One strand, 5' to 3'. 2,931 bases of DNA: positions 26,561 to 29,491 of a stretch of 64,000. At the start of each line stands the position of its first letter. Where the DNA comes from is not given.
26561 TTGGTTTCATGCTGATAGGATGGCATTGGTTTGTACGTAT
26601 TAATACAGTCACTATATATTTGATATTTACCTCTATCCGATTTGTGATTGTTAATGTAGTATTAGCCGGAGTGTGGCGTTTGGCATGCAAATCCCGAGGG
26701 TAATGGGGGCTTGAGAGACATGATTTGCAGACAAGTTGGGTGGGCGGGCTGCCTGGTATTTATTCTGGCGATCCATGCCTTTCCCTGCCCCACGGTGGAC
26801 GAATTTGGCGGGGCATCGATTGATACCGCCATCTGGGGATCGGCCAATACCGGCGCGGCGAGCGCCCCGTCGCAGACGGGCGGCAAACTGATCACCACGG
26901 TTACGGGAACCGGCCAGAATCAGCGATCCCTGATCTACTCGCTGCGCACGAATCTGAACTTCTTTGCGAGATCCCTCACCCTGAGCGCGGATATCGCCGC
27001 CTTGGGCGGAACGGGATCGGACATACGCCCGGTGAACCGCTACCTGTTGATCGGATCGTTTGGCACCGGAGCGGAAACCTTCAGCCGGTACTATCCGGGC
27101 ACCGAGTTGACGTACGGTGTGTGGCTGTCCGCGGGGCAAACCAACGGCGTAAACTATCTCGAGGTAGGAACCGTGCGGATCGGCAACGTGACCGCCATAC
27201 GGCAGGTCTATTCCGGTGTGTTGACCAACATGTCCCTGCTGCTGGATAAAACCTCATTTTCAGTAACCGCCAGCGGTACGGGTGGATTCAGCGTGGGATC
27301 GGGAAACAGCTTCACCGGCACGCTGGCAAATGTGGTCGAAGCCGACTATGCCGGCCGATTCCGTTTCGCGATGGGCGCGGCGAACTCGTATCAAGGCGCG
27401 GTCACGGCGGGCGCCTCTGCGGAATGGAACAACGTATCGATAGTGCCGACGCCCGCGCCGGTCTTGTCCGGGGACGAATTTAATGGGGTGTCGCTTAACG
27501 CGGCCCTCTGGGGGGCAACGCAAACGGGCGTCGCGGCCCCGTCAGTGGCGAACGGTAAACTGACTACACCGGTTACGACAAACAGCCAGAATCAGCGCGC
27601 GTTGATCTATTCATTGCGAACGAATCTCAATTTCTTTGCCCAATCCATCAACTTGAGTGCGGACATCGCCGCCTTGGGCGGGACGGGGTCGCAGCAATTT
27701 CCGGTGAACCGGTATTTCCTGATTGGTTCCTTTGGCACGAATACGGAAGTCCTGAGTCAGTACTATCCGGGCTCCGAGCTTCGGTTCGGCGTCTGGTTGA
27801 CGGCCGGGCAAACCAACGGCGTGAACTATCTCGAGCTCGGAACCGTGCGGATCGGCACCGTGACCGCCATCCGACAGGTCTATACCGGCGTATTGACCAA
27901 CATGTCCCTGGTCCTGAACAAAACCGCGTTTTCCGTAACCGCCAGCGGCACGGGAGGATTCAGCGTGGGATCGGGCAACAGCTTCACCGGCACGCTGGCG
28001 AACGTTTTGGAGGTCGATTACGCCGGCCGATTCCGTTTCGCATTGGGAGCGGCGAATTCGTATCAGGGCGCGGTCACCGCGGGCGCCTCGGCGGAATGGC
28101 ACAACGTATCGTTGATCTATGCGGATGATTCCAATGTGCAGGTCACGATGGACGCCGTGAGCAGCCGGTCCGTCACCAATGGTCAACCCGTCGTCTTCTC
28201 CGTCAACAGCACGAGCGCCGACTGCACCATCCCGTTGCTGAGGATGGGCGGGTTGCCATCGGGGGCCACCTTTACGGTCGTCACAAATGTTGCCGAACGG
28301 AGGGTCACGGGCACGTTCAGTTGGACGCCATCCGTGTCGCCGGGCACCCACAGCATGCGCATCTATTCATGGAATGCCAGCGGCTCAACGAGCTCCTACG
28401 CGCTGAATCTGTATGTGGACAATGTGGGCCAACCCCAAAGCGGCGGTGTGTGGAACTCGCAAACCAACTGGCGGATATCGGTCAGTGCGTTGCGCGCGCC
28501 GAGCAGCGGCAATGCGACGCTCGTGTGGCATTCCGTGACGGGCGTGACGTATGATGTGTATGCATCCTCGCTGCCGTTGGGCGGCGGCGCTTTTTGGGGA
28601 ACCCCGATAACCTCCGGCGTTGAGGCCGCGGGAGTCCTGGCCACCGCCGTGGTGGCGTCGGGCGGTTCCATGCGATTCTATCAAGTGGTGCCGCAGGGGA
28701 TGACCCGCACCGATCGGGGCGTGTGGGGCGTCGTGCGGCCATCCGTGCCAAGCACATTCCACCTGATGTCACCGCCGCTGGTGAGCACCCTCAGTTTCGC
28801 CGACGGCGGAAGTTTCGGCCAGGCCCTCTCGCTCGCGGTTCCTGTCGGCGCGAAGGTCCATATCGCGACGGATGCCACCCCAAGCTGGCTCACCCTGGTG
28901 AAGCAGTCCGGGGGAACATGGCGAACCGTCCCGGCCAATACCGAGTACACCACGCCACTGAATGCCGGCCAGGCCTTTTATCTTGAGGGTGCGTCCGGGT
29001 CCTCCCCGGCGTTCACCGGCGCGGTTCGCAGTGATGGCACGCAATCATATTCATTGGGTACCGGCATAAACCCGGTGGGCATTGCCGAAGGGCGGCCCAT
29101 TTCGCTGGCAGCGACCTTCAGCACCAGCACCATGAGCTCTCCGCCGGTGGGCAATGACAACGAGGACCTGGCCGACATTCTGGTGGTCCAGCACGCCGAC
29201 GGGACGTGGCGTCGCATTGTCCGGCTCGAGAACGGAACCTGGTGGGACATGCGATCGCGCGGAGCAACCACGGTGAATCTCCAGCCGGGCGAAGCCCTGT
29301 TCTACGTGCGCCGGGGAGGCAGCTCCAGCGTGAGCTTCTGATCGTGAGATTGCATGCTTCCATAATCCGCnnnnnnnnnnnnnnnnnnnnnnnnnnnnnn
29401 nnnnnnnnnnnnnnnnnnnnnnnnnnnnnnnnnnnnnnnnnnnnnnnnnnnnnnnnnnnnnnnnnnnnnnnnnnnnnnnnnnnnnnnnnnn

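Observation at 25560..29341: Novel ~221-aa lectin-like domain forming a paralogous secreted-protein family (four domain copies in three genes)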

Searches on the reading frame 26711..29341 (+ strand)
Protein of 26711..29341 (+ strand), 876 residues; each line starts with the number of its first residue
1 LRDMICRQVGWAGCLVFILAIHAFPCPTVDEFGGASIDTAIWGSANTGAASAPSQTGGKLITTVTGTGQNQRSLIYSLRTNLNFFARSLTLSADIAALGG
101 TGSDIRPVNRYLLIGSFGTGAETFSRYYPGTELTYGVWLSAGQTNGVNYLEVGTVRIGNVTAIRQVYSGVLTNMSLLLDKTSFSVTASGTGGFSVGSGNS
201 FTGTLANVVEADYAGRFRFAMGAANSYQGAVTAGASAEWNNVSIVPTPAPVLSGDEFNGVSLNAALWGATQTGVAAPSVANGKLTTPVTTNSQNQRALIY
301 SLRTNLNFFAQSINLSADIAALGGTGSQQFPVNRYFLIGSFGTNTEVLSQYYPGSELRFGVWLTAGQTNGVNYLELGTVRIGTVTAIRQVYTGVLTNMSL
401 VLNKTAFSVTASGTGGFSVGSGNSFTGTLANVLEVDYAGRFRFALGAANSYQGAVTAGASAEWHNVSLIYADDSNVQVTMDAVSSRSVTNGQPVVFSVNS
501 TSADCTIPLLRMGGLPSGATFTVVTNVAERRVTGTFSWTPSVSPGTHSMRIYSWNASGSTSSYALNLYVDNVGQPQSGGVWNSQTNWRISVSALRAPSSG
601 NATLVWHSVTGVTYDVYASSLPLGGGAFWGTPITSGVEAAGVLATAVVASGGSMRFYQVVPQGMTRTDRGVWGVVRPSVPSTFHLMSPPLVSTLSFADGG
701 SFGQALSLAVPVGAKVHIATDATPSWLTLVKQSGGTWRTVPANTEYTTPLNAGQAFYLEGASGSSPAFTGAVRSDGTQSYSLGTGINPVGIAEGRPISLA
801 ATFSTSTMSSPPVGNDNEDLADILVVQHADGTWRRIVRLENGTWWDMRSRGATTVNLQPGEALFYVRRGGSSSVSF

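Call 4: search_protein_families(library=pfam, proteins=[window:26711-29341:+], max_evalue=10)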
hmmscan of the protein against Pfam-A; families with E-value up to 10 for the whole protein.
window:26711-29341:+ (876 aa): 2 families
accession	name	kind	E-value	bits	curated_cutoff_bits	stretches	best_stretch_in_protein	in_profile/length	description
PF05506.17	PLipase_C_C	-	0.14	13.6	24.4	1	517-571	24-71/80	Bacterial phospholipase C, C-terminal domain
PF20009.4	GEVED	-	0.21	12.8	24.4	1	521-561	21-62/78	GEVED domain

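Call 6: search_protein_families(library=ncbifam, proteins=[window:26711-29341:+], max_evalue=10)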
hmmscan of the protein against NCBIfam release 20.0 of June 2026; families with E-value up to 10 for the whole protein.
window:26711-29341:+ (876 aa): 0 families
